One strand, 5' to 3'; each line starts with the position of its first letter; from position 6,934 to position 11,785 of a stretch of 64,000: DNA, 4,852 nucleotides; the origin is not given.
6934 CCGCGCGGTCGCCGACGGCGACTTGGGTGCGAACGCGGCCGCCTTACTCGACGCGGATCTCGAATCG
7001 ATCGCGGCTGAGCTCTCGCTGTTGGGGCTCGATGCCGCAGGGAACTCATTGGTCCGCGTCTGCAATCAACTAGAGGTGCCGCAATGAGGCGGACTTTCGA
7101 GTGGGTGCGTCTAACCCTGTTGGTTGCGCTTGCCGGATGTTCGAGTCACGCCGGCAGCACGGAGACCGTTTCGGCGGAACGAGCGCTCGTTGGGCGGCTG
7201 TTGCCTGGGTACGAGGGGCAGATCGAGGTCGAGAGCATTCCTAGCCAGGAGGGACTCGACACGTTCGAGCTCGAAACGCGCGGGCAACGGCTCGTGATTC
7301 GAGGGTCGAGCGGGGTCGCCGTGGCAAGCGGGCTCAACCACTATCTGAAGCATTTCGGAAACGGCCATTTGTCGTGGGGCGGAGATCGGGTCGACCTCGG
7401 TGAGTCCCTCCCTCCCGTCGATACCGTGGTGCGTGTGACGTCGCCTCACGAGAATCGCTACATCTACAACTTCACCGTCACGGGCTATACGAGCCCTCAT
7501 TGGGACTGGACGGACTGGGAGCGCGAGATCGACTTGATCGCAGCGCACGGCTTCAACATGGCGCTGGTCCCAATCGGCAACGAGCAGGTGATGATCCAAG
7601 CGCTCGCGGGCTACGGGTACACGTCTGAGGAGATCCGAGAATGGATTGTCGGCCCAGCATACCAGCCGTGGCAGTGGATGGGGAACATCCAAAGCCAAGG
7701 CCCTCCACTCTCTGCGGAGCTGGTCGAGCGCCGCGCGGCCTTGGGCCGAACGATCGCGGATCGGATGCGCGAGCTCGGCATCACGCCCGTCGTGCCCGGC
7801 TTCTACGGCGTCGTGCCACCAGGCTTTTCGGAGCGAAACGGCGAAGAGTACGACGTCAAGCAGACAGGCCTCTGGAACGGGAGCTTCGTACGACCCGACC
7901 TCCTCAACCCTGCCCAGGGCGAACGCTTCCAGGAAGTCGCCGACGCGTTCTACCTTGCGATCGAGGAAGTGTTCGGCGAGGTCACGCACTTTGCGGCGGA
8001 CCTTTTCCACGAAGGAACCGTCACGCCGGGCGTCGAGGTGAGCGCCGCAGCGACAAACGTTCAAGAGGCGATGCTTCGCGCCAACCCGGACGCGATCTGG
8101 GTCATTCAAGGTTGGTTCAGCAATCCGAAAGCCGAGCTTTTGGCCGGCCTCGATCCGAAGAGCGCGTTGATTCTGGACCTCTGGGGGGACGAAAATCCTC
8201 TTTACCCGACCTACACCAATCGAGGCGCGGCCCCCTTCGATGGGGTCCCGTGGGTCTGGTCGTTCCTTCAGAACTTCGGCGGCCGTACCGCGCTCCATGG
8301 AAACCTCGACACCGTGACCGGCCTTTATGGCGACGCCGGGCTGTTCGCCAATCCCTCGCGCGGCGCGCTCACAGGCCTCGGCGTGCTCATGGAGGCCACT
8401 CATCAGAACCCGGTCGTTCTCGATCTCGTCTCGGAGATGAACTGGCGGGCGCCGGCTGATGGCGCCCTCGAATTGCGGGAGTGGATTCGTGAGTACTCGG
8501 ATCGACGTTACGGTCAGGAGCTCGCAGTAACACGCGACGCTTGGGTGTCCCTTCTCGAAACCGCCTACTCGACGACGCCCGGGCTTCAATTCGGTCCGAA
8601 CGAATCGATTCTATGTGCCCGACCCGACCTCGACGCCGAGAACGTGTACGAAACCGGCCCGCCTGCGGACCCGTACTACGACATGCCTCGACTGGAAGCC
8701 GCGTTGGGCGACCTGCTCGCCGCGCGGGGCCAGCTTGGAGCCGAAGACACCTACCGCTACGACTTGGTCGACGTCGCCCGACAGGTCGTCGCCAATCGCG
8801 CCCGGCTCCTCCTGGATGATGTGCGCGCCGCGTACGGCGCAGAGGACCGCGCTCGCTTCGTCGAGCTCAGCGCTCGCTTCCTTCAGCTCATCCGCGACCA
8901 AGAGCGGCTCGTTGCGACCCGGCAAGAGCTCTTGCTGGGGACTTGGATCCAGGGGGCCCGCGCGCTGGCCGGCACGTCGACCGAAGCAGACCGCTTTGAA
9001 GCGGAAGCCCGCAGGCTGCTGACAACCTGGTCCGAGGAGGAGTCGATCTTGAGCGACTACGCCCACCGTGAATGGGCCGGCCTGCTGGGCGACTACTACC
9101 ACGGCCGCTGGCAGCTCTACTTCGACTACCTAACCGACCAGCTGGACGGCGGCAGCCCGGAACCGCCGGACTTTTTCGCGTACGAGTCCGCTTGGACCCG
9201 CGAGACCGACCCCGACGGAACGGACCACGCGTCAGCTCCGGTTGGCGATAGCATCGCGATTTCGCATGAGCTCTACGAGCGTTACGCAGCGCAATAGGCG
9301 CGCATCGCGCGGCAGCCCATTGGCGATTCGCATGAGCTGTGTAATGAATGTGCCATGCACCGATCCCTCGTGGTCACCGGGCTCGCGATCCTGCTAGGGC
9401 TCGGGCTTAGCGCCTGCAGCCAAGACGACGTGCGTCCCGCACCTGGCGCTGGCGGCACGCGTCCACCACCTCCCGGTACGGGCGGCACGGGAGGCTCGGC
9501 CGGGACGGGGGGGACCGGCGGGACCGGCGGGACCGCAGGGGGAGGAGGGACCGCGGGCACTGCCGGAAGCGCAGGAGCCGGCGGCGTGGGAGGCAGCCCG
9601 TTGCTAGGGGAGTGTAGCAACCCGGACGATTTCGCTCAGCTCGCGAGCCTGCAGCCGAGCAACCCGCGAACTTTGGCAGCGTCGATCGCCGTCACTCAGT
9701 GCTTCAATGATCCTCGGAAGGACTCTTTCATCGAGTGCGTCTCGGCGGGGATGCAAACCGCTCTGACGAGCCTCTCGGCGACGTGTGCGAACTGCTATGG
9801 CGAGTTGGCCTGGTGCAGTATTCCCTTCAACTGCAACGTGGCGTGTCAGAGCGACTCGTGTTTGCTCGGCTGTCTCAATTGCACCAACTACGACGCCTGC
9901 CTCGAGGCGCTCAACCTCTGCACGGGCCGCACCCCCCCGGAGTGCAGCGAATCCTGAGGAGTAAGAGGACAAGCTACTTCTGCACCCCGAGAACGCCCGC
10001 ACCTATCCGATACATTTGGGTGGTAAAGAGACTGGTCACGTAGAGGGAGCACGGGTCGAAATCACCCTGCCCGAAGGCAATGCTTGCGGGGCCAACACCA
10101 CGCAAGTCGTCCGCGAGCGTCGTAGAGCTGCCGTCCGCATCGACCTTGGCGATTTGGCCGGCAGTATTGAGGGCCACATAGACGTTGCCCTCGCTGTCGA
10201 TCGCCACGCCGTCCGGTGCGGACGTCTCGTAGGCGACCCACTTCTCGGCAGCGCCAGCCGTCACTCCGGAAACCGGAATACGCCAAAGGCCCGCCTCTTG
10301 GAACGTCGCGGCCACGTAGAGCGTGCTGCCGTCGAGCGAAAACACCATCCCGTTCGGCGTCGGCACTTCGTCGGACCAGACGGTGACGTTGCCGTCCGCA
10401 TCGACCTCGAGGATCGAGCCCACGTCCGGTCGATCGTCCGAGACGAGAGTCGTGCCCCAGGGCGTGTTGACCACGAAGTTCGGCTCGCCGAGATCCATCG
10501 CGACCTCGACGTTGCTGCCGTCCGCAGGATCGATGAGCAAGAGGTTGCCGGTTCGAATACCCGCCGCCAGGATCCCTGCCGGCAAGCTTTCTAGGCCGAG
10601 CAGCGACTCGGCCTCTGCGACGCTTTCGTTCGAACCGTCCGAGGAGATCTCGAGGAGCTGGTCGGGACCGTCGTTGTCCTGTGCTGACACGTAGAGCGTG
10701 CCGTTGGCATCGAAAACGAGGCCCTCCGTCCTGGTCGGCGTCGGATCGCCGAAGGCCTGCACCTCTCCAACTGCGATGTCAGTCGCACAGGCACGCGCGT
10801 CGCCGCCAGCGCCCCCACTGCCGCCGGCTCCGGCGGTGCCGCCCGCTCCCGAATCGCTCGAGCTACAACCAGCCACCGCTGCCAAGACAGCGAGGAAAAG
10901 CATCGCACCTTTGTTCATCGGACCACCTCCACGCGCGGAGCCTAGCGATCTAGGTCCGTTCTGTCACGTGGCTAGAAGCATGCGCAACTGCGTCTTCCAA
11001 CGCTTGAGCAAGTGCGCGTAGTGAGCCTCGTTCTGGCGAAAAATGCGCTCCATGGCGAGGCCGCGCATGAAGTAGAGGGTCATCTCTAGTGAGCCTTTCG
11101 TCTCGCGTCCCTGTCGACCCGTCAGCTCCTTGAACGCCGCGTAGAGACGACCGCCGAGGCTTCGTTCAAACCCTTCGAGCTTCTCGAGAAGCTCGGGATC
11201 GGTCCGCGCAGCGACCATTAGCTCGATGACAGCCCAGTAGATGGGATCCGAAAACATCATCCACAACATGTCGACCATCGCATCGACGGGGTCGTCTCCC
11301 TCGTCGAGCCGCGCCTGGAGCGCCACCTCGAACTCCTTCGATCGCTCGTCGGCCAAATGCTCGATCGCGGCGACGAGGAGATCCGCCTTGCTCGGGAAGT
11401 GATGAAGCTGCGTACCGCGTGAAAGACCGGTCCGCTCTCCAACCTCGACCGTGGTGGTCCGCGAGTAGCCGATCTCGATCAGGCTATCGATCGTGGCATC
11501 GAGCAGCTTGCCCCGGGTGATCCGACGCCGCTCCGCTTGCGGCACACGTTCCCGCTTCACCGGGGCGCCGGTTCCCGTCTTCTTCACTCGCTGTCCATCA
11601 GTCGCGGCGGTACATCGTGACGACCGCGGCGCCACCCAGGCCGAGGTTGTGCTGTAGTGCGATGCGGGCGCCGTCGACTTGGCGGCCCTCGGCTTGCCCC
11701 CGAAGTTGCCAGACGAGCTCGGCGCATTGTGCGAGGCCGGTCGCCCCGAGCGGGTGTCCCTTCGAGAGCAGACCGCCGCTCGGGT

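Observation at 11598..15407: Peroxisome-like MFE-2 plus SCPx module, with both SCP2 domains on the MFE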

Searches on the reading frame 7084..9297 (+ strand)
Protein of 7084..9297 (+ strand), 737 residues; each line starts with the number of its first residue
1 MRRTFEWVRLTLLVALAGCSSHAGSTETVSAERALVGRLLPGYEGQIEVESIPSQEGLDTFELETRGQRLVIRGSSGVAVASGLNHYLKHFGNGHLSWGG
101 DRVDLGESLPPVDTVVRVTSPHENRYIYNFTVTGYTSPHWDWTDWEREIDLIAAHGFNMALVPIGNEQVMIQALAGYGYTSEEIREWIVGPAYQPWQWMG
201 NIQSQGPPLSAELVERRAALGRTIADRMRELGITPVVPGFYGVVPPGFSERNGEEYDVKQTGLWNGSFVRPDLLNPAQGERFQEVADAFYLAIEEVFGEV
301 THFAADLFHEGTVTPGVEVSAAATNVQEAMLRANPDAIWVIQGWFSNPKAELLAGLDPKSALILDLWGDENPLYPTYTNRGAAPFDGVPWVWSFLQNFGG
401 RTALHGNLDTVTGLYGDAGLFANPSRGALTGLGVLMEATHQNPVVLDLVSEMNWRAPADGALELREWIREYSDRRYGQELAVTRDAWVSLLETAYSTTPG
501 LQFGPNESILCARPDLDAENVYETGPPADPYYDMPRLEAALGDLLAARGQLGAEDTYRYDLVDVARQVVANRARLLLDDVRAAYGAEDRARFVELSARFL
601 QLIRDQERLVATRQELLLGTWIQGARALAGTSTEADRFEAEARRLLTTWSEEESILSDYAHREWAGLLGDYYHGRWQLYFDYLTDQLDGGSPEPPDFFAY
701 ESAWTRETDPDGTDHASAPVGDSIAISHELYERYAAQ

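Call 7: search_protein_families(library=pfam, proteins=[window:7084-9297:+], max_evalue=0.001)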
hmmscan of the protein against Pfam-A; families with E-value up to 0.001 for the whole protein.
window:7084-9297:+ (737 aa): 3 families
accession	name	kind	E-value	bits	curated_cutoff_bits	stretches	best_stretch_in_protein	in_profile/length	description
PF05089.18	NAGLU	-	9.2e-97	324.4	25.5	1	125-455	1-335/336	Alpha-N-acetylglucosaminidase (NAGLU) tim-barrel domain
PF12972.12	NAGLU_C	-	2.5e-74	250.8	25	1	467-732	1-267/268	Alpha-N-acetylglucosaminidase (NAGLU) C-terminal domain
PF12971.12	NAGLU_N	-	9.6e-23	80.3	28.3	1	33-110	4-81/82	Alpha-N-acetylglucosaminidase (NAGLU) N-terminal domain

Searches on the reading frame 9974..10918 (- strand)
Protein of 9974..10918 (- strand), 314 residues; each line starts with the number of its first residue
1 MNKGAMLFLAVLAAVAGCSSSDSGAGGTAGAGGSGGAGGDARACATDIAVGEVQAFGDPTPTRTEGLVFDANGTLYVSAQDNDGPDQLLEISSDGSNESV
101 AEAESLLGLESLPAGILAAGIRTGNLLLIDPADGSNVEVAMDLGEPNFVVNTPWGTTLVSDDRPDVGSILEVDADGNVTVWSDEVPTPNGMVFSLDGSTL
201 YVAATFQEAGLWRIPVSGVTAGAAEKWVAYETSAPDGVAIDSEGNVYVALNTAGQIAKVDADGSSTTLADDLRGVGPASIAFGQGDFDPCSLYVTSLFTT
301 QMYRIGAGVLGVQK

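Call 7: search_protein_families(library=pfam, proteins=[window:9974-10918:-], max_evalue=0.001)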
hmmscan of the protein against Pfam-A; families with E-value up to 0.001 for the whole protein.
window:9974-10918:- (314 aa): 5 families
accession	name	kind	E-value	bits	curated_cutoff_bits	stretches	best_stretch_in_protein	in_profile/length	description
PF08450.18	SGL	-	1e-21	78.1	26.3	1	65-296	3-244/246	SMP-30/Gluconolactonase/LRE-like region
PF22701.2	Mala_s_1-like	-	0.00026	21.2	27.5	0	238-266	93-121/195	Mal s 1 allergenic protein-like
PF25021.1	TEN_NHL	-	0.00034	20.2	27.1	0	214-269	123-176/357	Teneurin NHL domain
PF24684.1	Vgb_lyase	-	0.00076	18.8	50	0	225-284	5-64/290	Virginiamycin B lyase family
PF01436.27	NHL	-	0.00084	19.7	20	0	235-249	4-18/28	NHL repeat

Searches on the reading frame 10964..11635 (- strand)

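Call 7: search_protein_families(library=pfam, proteins=[window:10964-11635:-], max_evalue=0.001)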
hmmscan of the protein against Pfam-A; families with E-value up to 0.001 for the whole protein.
window:10964-11635:- (223 aa): 2 families
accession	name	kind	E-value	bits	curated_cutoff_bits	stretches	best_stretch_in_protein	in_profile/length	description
PF00440.29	TetR_N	-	3.9e-11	43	24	1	44-90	1-47/47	Bacterial regulatory proteins, tetR family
PF17940.6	TetR_C_31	-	0.0001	22.9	27.4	1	114-205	4-96/107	Tetracyclin repressor-like, C-terminal domain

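Call 82: search_protein_families(library=ncbifam, proteins=[window:10964-11635:-], max_evalue=1e-10)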
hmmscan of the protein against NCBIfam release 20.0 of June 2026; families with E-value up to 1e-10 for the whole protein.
window:10964-11635:- (223 aa): 2 families
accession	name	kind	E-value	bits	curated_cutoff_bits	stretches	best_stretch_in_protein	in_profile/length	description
TIGR03384.1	betaine_BetI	equivalog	2.2e-11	43.8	201.3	1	35-179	4-149/189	choline-binding transcriptional repressor BetI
NF001978.0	PRK00767.1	equivalog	4e-11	43.1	118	1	32-175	2-147/197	transcriptional regulator BetI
